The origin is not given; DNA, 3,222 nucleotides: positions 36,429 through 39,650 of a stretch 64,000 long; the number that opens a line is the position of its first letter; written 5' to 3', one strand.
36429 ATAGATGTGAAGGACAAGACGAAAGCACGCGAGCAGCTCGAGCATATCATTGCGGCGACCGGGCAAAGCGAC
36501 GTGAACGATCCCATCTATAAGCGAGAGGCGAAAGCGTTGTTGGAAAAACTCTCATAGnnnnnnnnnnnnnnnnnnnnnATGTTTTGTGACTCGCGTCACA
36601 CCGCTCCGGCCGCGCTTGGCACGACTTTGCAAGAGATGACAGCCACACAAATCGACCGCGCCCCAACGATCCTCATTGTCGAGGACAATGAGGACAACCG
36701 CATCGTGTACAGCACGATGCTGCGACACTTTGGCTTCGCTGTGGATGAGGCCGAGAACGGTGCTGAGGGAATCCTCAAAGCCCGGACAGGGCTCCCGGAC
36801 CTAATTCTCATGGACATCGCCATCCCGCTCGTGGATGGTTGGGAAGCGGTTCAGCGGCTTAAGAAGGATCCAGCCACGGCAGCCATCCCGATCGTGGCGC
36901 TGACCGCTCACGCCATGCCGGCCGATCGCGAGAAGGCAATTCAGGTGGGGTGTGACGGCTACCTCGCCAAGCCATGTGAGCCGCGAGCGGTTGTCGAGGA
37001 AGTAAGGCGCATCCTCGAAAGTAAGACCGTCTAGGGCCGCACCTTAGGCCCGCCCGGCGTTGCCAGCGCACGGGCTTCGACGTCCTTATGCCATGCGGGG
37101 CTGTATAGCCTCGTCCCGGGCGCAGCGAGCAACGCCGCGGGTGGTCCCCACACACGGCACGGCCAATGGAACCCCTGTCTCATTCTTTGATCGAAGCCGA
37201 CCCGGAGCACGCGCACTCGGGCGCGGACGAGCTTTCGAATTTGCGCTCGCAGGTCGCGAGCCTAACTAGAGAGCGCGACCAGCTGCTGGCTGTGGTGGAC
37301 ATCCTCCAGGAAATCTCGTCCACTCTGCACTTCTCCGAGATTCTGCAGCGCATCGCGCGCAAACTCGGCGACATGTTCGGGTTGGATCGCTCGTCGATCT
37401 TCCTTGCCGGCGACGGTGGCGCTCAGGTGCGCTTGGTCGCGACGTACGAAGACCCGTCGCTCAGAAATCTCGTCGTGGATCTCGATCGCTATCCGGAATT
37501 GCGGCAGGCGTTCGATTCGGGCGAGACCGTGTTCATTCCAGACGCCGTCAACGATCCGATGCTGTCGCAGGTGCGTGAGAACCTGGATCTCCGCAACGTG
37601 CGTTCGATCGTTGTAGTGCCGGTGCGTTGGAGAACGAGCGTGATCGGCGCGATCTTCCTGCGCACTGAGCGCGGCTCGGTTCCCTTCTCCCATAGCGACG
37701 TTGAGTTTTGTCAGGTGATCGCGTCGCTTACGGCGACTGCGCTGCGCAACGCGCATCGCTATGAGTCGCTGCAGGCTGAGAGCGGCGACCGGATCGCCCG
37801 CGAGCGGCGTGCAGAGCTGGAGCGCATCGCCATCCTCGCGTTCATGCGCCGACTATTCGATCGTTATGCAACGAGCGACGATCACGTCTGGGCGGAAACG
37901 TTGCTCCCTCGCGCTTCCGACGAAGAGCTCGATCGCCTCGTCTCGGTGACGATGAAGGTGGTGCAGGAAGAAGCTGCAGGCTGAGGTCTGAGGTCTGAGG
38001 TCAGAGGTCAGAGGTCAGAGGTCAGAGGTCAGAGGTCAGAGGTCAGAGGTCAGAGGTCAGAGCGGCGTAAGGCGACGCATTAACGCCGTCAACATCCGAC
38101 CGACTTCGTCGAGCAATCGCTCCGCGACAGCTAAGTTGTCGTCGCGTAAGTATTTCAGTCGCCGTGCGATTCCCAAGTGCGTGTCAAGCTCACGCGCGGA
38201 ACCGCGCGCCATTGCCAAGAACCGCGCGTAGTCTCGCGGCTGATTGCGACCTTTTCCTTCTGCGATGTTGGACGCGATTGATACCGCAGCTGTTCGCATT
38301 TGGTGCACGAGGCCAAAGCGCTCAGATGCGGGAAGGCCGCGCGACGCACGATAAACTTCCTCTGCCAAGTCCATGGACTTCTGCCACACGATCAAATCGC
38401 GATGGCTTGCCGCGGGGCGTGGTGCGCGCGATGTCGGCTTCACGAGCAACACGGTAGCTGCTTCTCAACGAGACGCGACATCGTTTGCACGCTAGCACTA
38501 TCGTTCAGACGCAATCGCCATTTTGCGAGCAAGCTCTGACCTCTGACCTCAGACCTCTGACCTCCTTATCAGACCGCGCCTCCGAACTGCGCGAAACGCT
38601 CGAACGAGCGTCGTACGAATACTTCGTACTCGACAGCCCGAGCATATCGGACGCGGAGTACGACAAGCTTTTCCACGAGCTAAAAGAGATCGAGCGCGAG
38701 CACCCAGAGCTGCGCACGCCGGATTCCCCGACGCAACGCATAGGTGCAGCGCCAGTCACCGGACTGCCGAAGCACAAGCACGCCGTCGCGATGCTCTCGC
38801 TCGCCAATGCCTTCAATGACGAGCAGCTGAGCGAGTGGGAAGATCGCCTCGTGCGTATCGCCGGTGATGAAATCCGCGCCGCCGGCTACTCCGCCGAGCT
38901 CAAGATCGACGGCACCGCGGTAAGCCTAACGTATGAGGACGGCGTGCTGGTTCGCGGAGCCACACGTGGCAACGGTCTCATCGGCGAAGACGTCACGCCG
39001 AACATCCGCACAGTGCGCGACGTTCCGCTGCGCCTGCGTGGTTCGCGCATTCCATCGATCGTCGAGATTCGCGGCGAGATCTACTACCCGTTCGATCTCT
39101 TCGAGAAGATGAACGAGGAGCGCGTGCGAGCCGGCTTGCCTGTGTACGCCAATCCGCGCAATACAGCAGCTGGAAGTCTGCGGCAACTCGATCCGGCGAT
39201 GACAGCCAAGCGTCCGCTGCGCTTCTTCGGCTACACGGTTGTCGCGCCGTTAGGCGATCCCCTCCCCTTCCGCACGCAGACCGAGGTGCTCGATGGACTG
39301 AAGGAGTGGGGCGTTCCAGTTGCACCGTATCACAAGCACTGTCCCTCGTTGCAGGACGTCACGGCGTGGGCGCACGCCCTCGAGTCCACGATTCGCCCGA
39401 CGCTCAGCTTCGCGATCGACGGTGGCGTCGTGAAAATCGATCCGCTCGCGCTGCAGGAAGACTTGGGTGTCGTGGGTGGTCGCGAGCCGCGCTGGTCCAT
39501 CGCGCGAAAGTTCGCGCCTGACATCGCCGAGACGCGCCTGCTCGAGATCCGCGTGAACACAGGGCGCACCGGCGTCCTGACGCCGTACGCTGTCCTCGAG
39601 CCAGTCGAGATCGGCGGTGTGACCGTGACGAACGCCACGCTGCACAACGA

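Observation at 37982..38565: rRNA-intervening-sequence-type four-helix-bundle gene bracketed by inverted heptad arrays, inserted between a GAF gene and ligA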

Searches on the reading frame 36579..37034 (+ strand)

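Call 7: search_protein_families(library=pfam, proteins=[window:36579-37034:+], max_evalue=0.01)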
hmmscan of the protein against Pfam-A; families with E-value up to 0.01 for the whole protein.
window:36579-37034:+ (151 aa): 1 family
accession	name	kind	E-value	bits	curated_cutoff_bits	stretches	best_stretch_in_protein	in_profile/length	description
PF00072.30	Response_reg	-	9.8e-27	93.8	30.2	1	31-142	1-110/111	Response regulator receiver domain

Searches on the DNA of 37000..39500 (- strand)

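Call 49: search_rna_families(source=window, start=37000, end=39500, threshold=evalue, max_evalue=1)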
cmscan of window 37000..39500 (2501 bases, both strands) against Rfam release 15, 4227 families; matches with E-value up to 1: 0.
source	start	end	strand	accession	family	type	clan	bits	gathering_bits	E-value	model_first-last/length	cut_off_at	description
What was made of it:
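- On 23S rRNA intervening sequence (IVS) element: No Rfam match at 37000-39500 (call 49).
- Checked: There is no rRNA or other Rfam family at 37000-39500 (call 49).
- Tried and rejected: An Rfam search of the region found nothing (call 49).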

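Call 71: search_rna_families(source=L209, threshold=gathering)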
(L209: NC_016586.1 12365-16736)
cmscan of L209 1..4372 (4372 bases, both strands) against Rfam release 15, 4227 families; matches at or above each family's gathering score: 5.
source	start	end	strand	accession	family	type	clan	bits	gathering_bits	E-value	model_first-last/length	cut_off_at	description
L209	819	4017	+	RF02541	LSU_rRNA_bacteria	Gene; rRNA;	CL00112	2692.8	50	0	1-2925/2925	no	Bacterial large subunit ribosomal RNA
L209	1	217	+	RF00177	SSU_rRNA_bacteria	Gene; rRNA;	CL00111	223.8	50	2.7e-68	1319-1533/1533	5'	Bacterial small subunit ribosomal RNA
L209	4158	4273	+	RF00001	5S_rRNA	Gene; rRNA;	CL00113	89.1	38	6.2e-19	1-120/120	no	5S ribosomal RNA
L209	328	401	+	RF00005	tRNA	Gene; tRNA;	CL00001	73.4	29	2.5e-15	1-71/71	no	tRNA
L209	433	505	+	RF00005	tRNA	Gene; tRNA;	CL00001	67.5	29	1.1e-13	1-71/71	no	tRNA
